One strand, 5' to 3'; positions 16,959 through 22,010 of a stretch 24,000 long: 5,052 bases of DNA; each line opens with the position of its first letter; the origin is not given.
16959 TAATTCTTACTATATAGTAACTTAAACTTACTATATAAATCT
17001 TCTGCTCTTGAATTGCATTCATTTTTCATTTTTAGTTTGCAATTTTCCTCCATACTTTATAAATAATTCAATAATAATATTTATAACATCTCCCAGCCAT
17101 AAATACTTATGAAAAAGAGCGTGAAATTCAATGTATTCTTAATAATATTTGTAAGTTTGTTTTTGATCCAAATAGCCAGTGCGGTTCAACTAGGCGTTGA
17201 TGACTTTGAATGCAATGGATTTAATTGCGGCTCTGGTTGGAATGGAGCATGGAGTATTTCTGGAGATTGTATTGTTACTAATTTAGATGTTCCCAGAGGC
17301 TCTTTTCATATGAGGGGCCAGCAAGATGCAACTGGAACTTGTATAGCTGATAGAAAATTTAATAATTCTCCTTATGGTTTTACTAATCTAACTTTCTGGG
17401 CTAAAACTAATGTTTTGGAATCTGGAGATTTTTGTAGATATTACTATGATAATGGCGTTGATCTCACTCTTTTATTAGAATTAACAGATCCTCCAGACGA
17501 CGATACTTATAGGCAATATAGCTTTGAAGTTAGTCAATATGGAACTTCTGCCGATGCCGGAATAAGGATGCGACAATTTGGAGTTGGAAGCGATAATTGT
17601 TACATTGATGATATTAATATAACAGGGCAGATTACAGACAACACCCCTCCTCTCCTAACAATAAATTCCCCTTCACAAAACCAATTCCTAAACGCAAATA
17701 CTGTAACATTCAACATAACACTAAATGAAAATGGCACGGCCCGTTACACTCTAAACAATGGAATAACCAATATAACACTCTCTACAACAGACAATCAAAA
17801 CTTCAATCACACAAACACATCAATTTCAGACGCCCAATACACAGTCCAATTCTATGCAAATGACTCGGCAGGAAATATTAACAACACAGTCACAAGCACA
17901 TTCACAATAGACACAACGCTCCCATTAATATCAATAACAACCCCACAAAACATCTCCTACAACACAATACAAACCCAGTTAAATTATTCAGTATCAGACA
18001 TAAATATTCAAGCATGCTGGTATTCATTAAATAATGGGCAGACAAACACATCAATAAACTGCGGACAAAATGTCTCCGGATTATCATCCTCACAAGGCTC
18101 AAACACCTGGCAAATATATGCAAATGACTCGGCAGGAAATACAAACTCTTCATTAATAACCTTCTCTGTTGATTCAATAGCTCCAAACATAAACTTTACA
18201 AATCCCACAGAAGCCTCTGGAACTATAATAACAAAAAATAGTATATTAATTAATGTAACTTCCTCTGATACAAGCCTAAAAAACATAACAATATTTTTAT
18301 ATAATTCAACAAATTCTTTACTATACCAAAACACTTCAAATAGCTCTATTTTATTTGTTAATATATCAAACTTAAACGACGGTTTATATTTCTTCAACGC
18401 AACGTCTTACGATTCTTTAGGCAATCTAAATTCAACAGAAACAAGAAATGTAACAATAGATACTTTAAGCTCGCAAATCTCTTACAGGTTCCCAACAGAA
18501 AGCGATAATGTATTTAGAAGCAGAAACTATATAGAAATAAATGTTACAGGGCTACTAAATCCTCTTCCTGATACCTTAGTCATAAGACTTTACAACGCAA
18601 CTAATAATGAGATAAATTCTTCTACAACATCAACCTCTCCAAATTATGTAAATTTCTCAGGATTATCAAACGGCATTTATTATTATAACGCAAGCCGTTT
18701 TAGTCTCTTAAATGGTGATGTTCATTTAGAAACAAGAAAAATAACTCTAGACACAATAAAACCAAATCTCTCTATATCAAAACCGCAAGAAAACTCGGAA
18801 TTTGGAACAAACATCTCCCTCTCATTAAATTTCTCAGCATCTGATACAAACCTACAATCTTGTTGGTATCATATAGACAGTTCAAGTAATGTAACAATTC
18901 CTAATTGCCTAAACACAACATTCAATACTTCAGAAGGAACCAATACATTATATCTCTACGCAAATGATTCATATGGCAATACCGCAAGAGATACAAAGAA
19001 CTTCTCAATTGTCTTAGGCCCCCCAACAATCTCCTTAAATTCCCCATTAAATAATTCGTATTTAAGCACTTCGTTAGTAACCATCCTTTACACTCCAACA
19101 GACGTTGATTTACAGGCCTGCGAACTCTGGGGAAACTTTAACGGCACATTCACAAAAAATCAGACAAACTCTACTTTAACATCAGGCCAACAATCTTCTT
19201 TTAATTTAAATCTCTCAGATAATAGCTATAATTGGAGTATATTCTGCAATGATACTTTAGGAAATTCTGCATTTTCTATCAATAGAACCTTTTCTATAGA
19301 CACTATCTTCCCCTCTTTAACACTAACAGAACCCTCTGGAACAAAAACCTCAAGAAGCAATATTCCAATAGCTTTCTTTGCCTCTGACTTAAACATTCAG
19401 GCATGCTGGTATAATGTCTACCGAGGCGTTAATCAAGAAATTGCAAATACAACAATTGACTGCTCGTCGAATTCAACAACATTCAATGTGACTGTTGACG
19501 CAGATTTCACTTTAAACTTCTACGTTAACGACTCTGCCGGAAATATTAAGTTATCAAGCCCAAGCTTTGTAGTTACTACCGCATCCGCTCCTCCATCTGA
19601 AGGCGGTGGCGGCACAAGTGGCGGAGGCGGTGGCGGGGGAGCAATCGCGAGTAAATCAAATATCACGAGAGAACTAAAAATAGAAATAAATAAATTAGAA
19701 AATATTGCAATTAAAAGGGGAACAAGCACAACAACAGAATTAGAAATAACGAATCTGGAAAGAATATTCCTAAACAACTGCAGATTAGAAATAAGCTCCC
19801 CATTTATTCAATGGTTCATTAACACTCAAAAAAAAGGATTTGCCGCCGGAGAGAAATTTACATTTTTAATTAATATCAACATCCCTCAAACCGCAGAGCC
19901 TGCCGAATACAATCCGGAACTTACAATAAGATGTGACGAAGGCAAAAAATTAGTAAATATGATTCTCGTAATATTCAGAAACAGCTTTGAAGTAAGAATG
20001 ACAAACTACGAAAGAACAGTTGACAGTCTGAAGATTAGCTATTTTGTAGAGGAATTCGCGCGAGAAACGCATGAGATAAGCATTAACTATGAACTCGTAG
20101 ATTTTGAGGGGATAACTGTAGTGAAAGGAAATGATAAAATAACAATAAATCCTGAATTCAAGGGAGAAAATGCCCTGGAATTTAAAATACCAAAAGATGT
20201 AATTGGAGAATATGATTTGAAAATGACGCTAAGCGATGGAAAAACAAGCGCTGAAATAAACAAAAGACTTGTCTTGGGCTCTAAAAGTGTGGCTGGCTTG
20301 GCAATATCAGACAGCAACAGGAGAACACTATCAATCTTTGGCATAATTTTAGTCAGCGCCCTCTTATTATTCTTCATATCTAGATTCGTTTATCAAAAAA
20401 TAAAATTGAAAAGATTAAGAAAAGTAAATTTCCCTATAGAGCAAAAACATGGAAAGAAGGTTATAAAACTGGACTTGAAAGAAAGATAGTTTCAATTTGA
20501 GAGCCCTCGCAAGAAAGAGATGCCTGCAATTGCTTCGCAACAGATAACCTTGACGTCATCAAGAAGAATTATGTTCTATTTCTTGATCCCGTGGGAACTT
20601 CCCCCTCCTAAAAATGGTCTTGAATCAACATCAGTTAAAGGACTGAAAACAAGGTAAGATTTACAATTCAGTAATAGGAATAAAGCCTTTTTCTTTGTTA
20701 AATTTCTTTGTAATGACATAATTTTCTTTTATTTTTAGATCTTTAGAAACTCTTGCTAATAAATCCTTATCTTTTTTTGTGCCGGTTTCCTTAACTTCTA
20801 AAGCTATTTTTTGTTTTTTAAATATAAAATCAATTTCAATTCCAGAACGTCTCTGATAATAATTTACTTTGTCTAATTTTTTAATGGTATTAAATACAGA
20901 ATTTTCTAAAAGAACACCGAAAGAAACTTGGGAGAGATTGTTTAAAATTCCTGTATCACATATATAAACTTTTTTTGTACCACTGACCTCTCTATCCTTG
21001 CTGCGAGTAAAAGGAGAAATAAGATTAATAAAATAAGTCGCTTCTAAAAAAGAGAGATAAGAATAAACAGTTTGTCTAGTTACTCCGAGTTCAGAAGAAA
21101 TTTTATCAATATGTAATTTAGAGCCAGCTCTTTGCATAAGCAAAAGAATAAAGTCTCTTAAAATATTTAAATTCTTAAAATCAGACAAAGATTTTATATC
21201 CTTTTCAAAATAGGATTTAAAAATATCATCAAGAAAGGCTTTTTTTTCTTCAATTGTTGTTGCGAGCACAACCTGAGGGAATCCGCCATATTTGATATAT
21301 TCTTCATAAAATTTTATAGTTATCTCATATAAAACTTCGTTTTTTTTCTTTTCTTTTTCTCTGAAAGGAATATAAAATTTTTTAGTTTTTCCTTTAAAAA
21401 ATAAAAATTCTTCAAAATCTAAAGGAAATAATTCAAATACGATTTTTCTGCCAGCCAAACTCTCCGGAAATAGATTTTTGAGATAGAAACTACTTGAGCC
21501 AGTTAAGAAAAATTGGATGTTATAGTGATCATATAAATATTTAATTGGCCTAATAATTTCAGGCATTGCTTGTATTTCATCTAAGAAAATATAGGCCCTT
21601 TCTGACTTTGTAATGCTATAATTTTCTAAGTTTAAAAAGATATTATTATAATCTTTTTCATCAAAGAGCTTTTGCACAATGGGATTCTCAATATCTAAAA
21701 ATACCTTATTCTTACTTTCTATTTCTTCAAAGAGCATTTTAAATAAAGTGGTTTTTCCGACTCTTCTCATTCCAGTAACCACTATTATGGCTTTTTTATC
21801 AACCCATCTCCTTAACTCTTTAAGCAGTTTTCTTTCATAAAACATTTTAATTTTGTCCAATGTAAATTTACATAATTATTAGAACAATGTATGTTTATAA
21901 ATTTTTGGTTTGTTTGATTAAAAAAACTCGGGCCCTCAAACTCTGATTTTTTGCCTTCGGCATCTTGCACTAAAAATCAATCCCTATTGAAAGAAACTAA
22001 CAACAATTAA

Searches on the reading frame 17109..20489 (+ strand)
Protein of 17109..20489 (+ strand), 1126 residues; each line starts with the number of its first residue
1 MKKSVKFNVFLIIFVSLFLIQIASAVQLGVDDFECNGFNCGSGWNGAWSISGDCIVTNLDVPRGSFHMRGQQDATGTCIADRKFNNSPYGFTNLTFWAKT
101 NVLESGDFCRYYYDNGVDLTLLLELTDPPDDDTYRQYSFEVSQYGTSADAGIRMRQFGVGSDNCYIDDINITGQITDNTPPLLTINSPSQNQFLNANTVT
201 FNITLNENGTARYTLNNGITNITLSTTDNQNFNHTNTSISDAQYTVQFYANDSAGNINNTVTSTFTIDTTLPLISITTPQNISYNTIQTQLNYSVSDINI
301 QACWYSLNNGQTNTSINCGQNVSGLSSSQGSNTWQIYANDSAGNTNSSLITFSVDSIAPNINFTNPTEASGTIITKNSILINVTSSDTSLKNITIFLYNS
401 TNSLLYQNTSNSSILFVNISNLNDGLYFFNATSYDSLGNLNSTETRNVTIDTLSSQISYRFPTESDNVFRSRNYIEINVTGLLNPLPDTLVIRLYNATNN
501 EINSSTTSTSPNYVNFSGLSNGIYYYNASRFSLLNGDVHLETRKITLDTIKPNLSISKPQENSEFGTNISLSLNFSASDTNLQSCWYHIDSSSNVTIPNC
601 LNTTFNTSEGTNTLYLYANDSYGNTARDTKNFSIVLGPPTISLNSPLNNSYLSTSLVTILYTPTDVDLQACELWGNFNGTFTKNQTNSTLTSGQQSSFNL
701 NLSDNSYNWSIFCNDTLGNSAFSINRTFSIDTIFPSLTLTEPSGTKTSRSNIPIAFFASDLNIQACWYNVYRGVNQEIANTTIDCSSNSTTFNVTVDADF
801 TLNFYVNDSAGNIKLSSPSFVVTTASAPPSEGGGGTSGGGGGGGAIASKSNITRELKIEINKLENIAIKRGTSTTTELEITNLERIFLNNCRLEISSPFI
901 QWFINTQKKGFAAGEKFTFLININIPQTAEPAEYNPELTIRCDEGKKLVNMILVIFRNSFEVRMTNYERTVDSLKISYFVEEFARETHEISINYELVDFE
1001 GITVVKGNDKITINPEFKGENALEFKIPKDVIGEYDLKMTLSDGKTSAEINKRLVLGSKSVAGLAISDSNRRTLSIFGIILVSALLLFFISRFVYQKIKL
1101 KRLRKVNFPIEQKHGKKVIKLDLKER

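Call 70: search_protein_families(library=pfam, proteins=[window:17109-20489:+], max_evalue=0.1)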
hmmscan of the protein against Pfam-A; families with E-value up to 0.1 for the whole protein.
window:17109-20489:+ (1126 aa): 6 families
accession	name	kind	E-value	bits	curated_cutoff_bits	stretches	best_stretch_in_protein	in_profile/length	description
PF19077.6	Big_13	-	2.2e-17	63.9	27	2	189-269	19-102/102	Bacterial Ig-like domain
PF12245.14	Big_3_2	-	1.4e-07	32.2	23.3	2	204-268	60-121/122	Bacterial Ig-like domain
PF13754.12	Big_3_4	-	0.001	19.4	27.3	1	220-276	12-68/106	Domain of unknown function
PF17957.7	Big_7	-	0.0027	18.8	24.1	0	552-607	1-58/70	Bacterial Ig domain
PF10633.15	NPCBM_assoc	-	0.022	15.4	24.4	0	869-941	2-76/78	NPCBM-associated, NEW3 domain of alpha-galactosidase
PF07127.16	Nodulin_late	-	0.047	14.5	30.4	0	1-35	1-30/54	Late nodulin domain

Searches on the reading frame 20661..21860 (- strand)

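Call 70: search_protein_families(library=pfam, proteins=[window:20661-21860:-], max_evalue=0.1)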
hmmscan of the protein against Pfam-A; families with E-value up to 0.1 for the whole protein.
window:20661-21860:- (399 aa): 20 families
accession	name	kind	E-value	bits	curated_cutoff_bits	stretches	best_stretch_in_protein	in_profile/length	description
PF13173.12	AAA_14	-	2.3e-32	112.2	27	1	23-153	2-129/129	AAA domain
PF13635.12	DUF4143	-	1.5e-24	87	28.1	1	219-357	1-158/160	Domain of unknown function (DUF4143)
PF13401.12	AAA_22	-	5.4e-07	30.4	27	1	22-125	4-126/130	AAA domain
PF08279.18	HTH_11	-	2.1e-05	24.7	25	1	238-275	5-42/55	HTH domain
PF01637.24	ATPase_2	-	4.8e-05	23.7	33.2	1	11-56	6-55/225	ATPase domain predominantly from Archaea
PF20720.3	nSTAND3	-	0.00059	20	27.2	1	7-60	1-54/155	Novel STAND NTPase 3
PF25201.1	nSTAND6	-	0.0012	19.3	27.7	1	10-58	5-53/148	Novel STAND NTPase 6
PF13309.12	HTH_22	-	0.0023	18.3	29.6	1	251-269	44-62/63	HTH domain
PF00158.32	Sigma54_activat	-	0.0054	16.9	20.2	1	11-100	10-106/168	Sigma-54 interaction domain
PF00931.28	NB-ARC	-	0.0073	16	23.5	1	11-70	7-65/248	NB-ARC domain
PF03266.21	NTPase_1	-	0.023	15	23.9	1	26-51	2-27/168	NTPase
PF00437.27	T2SSE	-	0.027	13.6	24.9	1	14-62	132-181/370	Type II/IV secretion system protein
PF08280.17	HTH_Mga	-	0.031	14.7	23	0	248-279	19-49/59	M protein trans-acting positive regulator (MGA) HTH domain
PF01978.25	TrmB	-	0.034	14.4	25.6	1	248-277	22-51/68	Sugar-specific transcriptional regulator TrmB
PF13479.12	AAA_24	-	0.038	14.3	27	1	23-59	2-32/195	AAA domain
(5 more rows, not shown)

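Call 91: search_protein_families(library=padloc, proteins=[window:20661-21860:-], max_evalue=0.1)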
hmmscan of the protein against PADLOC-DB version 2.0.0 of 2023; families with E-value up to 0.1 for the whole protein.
window:20661-21860:- (399 aa): 13 families
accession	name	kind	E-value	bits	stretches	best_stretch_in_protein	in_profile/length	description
PDLC04787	PDC-S01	-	2.8e-66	222.1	1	4-381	4-379/412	-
PDLC04789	PDC-S01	-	1.2e-59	200.3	1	6-363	1-345/375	-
PDLC04790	PDC-S01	-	1.3e-54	183.6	1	5-367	7-376/422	-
PDLC04786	PDC-S01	-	1e-33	114.7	1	6-381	1-408/439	-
PDLC04788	PDC-S01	-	3.1e-30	103.5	1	6-322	1-323/448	-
PDLC04792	PDC-S01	-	1.4e-27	94.4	1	8-386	2-414/452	-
PDLC04791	PDC-S01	-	1.8e-27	94.1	2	8-151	2-149/395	-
PDLC01438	Csa3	-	7.8e-05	20.8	1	206-335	126-223/305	"CAS-I,CAS-II,CAS-III,CAS-IV,CAS-V,CAS-VI; associated_signaling"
PDLC01268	CasR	-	0.00069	17.6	1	244-287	134-169/179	"CAS-I,CAS-II,CAS-III,CAS-IV,CAS-V,CAS-VI; associated_signaling"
PDLC04985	PDC-S27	-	0.0022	14.9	1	7-57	6-59/484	-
PDLC04140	mad8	-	0.0044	14.6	1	21-152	25-101/314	mads_8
PDLC01994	RtcR_PspF1--CARF_AAA_HTH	-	0.0046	14.1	1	9-53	167-211/468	-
PDLC01857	CARF3--CARF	-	0.018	12.7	1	221-275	116-170/201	-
